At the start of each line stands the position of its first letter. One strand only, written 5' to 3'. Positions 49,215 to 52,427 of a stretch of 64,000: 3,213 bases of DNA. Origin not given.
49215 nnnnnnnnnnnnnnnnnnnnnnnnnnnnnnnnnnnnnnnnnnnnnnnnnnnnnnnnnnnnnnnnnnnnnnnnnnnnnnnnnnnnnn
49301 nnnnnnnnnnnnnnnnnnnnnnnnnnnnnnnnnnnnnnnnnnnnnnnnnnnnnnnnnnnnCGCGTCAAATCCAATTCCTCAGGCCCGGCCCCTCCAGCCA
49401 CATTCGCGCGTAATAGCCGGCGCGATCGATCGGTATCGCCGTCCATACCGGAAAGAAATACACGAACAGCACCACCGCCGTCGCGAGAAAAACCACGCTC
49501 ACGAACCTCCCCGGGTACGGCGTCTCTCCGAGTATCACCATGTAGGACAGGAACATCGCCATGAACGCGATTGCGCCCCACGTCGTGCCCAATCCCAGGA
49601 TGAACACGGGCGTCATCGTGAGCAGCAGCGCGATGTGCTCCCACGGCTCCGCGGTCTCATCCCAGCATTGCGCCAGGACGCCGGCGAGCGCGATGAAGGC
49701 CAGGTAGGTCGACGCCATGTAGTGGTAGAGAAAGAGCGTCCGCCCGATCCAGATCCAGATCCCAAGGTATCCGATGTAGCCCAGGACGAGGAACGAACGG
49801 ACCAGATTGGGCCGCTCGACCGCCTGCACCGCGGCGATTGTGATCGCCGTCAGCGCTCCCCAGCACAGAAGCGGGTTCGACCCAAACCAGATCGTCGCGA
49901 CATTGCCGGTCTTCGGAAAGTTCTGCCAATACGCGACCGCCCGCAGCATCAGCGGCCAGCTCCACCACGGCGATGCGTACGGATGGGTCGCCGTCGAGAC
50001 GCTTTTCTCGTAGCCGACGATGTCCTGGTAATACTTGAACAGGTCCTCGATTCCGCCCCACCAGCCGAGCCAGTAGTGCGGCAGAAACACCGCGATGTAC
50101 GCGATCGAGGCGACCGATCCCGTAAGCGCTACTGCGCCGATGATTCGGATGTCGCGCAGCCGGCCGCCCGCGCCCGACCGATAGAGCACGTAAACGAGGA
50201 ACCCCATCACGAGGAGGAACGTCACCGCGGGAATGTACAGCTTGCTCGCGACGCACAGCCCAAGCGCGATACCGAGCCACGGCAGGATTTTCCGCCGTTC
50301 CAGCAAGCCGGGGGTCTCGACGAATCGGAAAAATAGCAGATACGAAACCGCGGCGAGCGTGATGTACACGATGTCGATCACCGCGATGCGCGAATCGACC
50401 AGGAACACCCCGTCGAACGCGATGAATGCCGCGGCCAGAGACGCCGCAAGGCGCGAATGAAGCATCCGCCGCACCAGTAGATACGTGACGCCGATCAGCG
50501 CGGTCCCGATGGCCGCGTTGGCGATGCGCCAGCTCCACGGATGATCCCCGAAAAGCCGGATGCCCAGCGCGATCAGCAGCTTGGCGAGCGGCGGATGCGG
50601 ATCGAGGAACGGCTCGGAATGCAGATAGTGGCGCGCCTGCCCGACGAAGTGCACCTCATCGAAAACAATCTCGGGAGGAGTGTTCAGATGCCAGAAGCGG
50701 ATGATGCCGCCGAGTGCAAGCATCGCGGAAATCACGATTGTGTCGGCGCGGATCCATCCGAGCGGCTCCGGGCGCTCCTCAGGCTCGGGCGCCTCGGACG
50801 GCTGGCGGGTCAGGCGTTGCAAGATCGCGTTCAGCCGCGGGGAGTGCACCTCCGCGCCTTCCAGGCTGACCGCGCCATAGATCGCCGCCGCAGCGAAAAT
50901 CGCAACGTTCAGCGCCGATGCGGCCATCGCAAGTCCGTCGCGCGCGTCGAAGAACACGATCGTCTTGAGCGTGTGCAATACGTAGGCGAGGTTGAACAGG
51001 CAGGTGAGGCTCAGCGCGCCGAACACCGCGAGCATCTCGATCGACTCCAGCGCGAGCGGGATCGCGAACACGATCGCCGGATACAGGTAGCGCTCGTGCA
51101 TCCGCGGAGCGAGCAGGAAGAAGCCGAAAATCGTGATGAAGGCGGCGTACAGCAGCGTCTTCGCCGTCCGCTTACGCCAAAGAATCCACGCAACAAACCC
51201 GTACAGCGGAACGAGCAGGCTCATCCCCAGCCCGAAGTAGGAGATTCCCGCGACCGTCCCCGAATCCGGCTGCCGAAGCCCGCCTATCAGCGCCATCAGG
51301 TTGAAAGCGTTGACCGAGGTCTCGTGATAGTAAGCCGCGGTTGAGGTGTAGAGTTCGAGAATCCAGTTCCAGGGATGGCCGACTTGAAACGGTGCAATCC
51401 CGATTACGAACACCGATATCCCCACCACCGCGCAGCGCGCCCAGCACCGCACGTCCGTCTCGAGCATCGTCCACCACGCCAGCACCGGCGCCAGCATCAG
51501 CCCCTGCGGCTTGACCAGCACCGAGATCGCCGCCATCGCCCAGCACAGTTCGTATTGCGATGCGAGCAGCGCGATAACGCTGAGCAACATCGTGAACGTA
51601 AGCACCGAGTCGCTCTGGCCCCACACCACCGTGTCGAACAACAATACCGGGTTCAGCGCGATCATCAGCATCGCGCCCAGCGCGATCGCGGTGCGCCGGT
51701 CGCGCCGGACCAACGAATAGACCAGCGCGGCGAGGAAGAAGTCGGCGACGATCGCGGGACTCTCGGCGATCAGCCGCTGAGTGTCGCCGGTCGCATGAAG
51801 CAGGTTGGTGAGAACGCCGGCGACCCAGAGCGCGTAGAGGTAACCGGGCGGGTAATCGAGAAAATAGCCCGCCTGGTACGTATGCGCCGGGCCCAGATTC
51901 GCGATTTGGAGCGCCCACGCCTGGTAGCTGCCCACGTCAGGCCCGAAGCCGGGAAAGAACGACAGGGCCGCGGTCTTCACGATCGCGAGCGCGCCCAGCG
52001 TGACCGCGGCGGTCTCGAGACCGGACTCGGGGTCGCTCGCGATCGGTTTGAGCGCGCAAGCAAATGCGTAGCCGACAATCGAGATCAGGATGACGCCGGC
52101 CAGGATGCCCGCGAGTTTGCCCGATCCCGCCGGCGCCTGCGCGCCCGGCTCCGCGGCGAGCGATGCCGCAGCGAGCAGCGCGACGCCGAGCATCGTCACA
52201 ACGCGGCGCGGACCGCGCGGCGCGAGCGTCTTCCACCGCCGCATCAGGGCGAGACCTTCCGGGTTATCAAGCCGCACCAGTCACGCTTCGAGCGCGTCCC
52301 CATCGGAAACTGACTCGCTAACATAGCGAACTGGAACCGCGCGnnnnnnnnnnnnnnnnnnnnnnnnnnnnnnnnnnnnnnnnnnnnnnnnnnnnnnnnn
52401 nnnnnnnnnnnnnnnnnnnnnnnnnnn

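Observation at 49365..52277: A 970-aa protein fusing two different GT-C glycosyltransferase modules (DUF2029/GT87-like plus PMT/GT39-like)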

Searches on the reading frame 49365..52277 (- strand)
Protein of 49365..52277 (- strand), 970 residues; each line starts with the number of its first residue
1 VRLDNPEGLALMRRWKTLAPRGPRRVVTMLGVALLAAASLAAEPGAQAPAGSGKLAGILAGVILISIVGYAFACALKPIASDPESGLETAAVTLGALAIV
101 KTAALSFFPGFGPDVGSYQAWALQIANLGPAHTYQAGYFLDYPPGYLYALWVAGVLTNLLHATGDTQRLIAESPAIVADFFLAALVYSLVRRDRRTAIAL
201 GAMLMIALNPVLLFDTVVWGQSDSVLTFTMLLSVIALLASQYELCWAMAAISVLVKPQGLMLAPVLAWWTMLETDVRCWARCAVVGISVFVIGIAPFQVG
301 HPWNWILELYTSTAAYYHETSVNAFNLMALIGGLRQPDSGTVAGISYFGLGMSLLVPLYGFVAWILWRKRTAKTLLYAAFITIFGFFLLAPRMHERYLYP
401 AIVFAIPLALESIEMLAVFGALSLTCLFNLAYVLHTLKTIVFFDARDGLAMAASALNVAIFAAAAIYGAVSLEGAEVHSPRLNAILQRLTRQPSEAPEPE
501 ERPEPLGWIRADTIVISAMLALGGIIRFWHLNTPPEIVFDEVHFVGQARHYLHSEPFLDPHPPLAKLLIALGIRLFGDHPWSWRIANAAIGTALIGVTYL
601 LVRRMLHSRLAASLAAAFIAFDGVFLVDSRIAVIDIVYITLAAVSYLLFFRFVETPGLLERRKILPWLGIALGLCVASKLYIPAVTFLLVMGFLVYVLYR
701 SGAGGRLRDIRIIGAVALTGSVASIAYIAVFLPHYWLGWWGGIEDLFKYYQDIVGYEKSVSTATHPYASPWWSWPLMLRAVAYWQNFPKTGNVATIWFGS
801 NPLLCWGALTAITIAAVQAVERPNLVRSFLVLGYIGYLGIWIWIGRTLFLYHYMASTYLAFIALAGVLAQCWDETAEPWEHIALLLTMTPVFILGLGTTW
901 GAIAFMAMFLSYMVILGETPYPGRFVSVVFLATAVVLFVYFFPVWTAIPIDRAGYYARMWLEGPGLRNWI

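Call 3: search_protein_families(library=pfam, proteins=[window:49365-52277:-], max_evalue=1)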
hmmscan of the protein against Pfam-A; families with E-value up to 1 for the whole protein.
window:49365-52277:- (970 aa): 3 families
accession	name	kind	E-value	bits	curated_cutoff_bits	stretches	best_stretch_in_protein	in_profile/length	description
PF02366.24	PMT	-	7.4e-24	85.1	22.7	2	520-579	4-63/245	Dolichyl-phosphate-mannose-protein mannosyltransferase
PF16192.10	PMT_4TMC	-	1.4e-14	54.5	32.4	1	746-962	5-200/202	C-terminal four TMM region of protein-O-mannosyltransferase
PF13231.12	PMT_2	-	1.7e-13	51.6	26.1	2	561-714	2-145/160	Dolichyl-phosphate-mannose-protein mannosyltransferase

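Call 4: search_protein_families(library=ncbifam, proteins=[window:49365-52277:-], max_evalue=1)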
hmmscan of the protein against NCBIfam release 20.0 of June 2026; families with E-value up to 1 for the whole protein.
window:49365-52277:- (970 aa): 1 family
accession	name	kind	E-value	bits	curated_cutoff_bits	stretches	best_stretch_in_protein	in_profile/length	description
NF058602.1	PrMnsylTfPmt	equivalog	1.7e-20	73.3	800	1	493-642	16-180/530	protein O-mannosyltransferase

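Call 8: find_homologous_proteins(query=window:49365-52277:-, max_evalue=0.00001)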
Query window:49365-52277:- (970 aa): 481 proteins with E <= 0.00001 among 8000 candidates; the best 120 are listed.
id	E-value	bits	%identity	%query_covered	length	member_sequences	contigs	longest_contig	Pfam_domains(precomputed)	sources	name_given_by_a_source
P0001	0.0e+0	2138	100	99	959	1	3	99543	PF02366.25,PF16192.11,PF13231.13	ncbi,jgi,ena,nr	ncbi:MAG TPA: phospholipid carrier-dependent glycosyltransferase [Candidatus Binataceae bacterium]|n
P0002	0.0e+0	1513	71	96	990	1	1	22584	PF02366.25,PF16192.11,PF13231.13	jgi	jgi:Gpi18-like mannosyltransferase/predicted membrane-bound dolichyl-phosphate-mannose-protein manno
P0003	0.0e+0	1454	68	99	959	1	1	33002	PF02366.25,PF16192.11,PF13231.13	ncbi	-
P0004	0.0e+0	1454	68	100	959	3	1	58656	PF02366.25,PF16192.11,PF13231.13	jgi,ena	-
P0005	0.0e+0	1447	69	94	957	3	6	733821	PF02366.25,PF16192.11,PF13231.13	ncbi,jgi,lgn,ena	-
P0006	0.0e+0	1443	69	95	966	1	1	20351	PF02366.25,PF16192.11,PF13231.13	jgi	jgi:Gpi18-like mannosyltransferase/4-amino-4-deoxy-L-arabinose transferase-like glycosyltransferase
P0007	0.0e+0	1436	69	94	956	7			PF02366.25,PF16192.11,PF13231.13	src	-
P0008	0.0e+0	1435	67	99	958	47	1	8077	PF02366.25,PF16192.11,PF13231.13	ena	-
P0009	0.0e+0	1428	68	97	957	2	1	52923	PF02366.25,PF16192.11,PF13231.13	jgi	jgi:Gpi18-like mannosyltransferase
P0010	0.0e+0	1427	67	98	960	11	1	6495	PF02366.25,PF16192.11,PF13231.13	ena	-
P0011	0.0e+0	1424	69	97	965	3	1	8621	PF02366.25,PF16192.11,PF13231.13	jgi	-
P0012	0.0e+0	1423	67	95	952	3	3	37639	PF02366.25,PF16192.11,PF13231.13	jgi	jgi:Gpi18-like mannosyltransferase/4-amino-4-deoxy-L-arabinose transferase-like glycosyltransferase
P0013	0.0e+0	1423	68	95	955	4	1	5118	PF02366.25,PF16192.11,PF13231.13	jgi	jgi:Gpi18-like mannosyltransferase/4-amino-4-deoxy-L-arabinose transferase-like glycosyltransferase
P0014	0.0e+0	1422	68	95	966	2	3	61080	PF02366.25,PF16192.11,PF13231.13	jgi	jgi:Gpi18-like mannosyltransferase/4-amino-4-deoxy-L-arabinose transferase-like glycosyltransferase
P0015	0.0e+0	1421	68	95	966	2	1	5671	PF02366.25,PF16192.11,PF13231.13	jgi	jgi:Gpi18-like mannosyltransferase/predicted membrane-bound dolichyl-phosphate-mannose-protein manno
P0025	0.0e+0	1362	65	69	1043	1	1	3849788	PF02366.25,PF16192.11,PF13231.13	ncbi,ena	-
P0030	0.0e+0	1349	66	67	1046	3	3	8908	PF09594.17,PF02366.25,PF16192.11,PF13231.13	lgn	-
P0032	0.0e+0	1347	66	95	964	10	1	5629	PF09594.17,PF02366.25,PF16192.11,PF13231.13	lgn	-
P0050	0.0e+0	1324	65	95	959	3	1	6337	PF09594.17,PF02366.25,PF16192.11,PF13231.13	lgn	-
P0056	0.0e+0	1316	62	71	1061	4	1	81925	PF09594.17,PF02366.25,PF16192.11,PF13231.13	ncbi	-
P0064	0.0e+0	1304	63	70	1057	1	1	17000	PF09594.17,PF02366.25,PF16192.11,PF13231.13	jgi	jgi:Gpi18-like mannosyltransferase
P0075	0.0e+0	1295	62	67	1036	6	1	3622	PF09594.17,PF02366.25,PF16192.11,PF13231.13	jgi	jgi:Gpi18-like mannosyltransferase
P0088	0.0e+0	1277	61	67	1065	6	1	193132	PF09594.17,PF02366.25,PF16192.11,PF13231.13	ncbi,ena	-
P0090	0.0e+0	1276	61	70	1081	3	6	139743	PF02366.25,PF16192.11,PF13231.13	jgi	jgi:Gpi18-like mannosyltransferase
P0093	0.0e+0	1271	64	69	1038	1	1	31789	PF09594.17,PF02366.25,PF16192.11,PF13231.13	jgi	jgi:Gpi18-like mannosyltransferase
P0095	0.0e+0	1267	63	64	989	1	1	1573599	PF09594.17,PF02366.25,PF16192.11,PF13231.13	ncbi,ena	-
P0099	0.0e+0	1267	61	99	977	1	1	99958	PF09594.17,PF02366.25,PF16192.11,PF13231.13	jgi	jgi:dolichyl-phosphate-mannose--protein O-mannosyl transferase/Gpi18-like mannosyltransferase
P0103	0.0e+0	1258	63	68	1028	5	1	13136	PF09594.17,PF02366.25,PF16192.11,PF13231.13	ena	-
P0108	0.0e+0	1234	59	95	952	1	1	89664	PF09594.17,PF02366.25,PF16192.11,PF13231.13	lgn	-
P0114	0.0e+0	1216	59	95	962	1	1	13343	PF09594.17,PF02366.25,PF16192.11,PF13231.13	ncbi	-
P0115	0.0e+0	1213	59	97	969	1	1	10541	PF09594.17,PF02366.25,PF16192.11,PF13231.13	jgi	-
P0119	0.0e+0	1210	58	95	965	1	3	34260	PF09594.17,PF02366.25,PF16192.11,PF13231.13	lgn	-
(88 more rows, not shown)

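Call 18: find_encoding_contigs(protein=P0025, flank=8000, max_places=2)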
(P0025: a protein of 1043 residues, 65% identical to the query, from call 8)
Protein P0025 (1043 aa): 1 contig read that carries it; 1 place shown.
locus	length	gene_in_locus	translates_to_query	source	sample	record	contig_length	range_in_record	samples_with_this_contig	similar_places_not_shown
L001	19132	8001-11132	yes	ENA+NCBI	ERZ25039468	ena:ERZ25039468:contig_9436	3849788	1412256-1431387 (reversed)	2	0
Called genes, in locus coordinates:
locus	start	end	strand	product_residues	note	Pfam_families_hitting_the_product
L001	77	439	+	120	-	PF03477:ATP-cone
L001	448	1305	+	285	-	PF00383:dCMP_cyt_deam_1, PF14437:MafB19-deam, PF01872:RibD_C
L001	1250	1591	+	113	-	PF01872:RibD_C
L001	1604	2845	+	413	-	PF00926:DHBP_synthase, PF00925:GTP_cyclohydro2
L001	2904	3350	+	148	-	PF01029:NusB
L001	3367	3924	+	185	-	PF04390:LptE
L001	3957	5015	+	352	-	PF21694:DNA_pol3_delta_C (weak)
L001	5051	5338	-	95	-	PF01649:Ribosomal_S20p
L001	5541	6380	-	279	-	PF01503:PRA-PH (faint), PF03819:MazG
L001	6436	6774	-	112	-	PF00903:Glyoxalase, PF18029:Glyoxalase_6 (weak)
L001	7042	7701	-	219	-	PF01738:DLH (weak), PF02230:Abhydrolase_2, PF12697:Abhydrolase_6 (faint), PF20434:BD-FAE (faint), PF00756:Esterase (weak), PF00561:Abhydrolase_1, PF03959:FSH1 (weak), PF12146:Hydrolase_4 (weak), +1 more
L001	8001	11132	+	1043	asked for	PF02366:PMT, PF13231:PMT_2, PF02366:PMT, PF16192:PMT_4TMC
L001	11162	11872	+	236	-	-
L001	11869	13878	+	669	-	PF07691:PA14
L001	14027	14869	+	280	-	-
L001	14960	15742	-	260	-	-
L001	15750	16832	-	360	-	PF08240:ADH_N, PF00107:ADH_zinc_N, PF13602:ADH_zinc_N_2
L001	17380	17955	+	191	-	-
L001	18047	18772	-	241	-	-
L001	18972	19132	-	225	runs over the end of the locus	-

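Call 19: find_encoding_contigs(protein=P0099, flank=8000, max_places=2)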
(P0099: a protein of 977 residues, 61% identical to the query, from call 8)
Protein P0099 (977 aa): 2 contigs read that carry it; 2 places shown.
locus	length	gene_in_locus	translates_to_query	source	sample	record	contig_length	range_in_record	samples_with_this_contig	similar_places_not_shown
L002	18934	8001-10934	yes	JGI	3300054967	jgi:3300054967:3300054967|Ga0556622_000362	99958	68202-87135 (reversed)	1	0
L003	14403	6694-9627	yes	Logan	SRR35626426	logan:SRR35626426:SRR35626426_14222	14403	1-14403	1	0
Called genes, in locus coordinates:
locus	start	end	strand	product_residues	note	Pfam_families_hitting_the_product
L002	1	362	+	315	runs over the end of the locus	PF00698:Acyl_transf_1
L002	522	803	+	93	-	PF23297:ACP_SdgA_C (weak), PF00550:PP-binding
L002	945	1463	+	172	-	PF22811:Zn_ribbon_NrdR, PF03477:ATP-cone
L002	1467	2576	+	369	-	PF00383:dCMP_cyt_deam_1, PF14437:MafB19-deam (weak), PF01872:RibD_C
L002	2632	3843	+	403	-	PF00926:DHBP_synthase, PF00925:GTP_cyclohydro2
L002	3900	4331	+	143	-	PF01029:NusB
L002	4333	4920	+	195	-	PF04390:LptE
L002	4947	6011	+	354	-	PF21694:DNA_pol3_delta_C (weak)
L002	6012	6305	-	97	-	PF01649:Ribosomal_S20p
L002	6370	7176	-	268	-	PF01503:PRA-PH (faint), PF03819:MazG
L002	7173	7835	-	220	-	PF02230:Abhydrolase_2, PF12697:Abhydrolase_6 (faint), PF03959:FSH1 (weak), PF00561:Abhydrolase_1 (weak), PF12146:Hydrolase_4 (weak), PF01738:DLH (weak), PF00326:Peptidase_S9 (faint)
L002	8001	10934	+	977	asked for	PF09594:GT87 (weak), PF02366:PMT, PF13231:PMT_2, PF16192:PMT_4TMC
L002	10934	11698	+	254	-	-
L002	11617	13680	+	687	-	PF07691:PA14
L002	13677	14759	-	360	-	PF08240:ADH_N, PF01262:AlaDh_PNT_C (weak), PF00107:ADH_zinc_N, PF13602:ADH_zinc_N_2 (weak)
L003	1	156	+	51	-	?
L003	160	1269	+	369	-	PF00383:dCMP_cyt_deam_1, PF14437:MafB19-deam (weak), PF01872:RibD_C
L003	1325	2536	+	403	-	PF00926:DHBP_synthase, PF00925:GTP_cyclohydro2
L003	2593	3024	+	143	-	PF01029:NusB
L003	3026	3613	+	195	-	PF04390:LptE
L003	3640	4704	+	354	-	PF21694:DNA_pol3_delta_C (weak)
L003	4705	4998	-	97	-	PF01649:Ribosomal_S20p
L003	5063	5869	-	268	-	PF01503:PRA-PH (faint), PF03819:MazG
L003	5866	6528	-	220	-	PF02230:Abhydrolase_2, PF12697:Abhydrolase_6 (faint), PF03959:FSH1 (weak), PF00561:Abhydrolase_1 (weak), PF12146:Hydrolase_4 (weak), PF01738:DLH (weak), PF00326:Peptidase_S9 (faint)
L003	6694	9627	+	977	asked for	PF09594:GT87 (weak), PF02366:PMT, PF13231:PMT_2, PF16192:PMT_4TMC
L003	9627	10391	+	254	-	-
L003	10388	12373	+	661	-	PF07691:PA14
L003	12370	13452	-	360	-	PF08240:ADH_N, PF01262:AlaDh_PNT_C (weak), PF00107:ADH_zinc_N, PF13602:ADH_zinc_N_2 (weak)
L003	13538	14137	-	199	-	-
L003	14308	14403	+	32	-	?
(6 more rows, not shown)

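Call 37: search_protein_representatives(protein=window:49365-52277:-)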
Query: 970 residues. Proteins with E-value up to 0.001 (for the whole library): 8528; up to 1e-10: 4135; up to 1e-30: 692. The best 150 are listed.
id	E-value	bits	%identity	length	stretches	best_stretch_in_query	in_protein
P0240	0.0e+00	1119.3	63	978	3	27-703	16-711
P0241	0.0e+00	1079.5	55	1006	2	24-701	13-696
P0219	0.0e+00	1035.8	66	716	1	268-970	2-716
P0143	5.7e-248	842.1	57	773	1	29-768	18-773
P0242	5.5e-216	736.3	45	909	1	51-969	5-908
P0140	8.4e-195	666.1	55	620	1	24-620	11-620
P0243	3.4e-182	624.4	41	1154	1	55-970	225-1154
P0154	1.1e-180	619.5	69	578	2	187-481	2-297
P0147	1.6e-174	599.0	54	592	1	31-585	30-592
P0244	8.5e-162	556.9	59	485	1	516-970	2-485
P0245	1.1e-153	530.1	53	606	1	483-970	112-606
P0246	7.2e-148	510.8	38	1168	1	62-970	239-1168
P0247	1.5e-142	493.2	61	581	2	352-701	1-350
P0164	5.0e-137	474.9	59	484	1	193-557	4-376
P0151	2.7e-128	446.0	53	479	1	50-471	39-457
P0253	8.0e-114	398.1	46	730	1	507-969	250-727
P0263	3.4e-88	313.3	41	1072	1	56-471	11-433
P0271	1.6e-77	278.0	31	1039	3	94-523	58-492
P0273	4.4e-77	276.5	32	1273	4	53-532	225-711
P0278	5.9e-75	269.5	38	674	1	47-476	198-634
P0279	6.1e-75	269.4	31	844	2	101-874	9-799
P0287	3.2e-72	260.4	32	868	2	93-889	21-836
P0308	2.2e-68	247.7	30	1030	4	537-862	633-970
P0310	1.0e-67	245.5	30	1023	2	95-469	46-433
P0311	2.3e-67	244.3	32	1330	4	98-468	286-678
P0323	2.3e-65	237.7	33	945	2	343-962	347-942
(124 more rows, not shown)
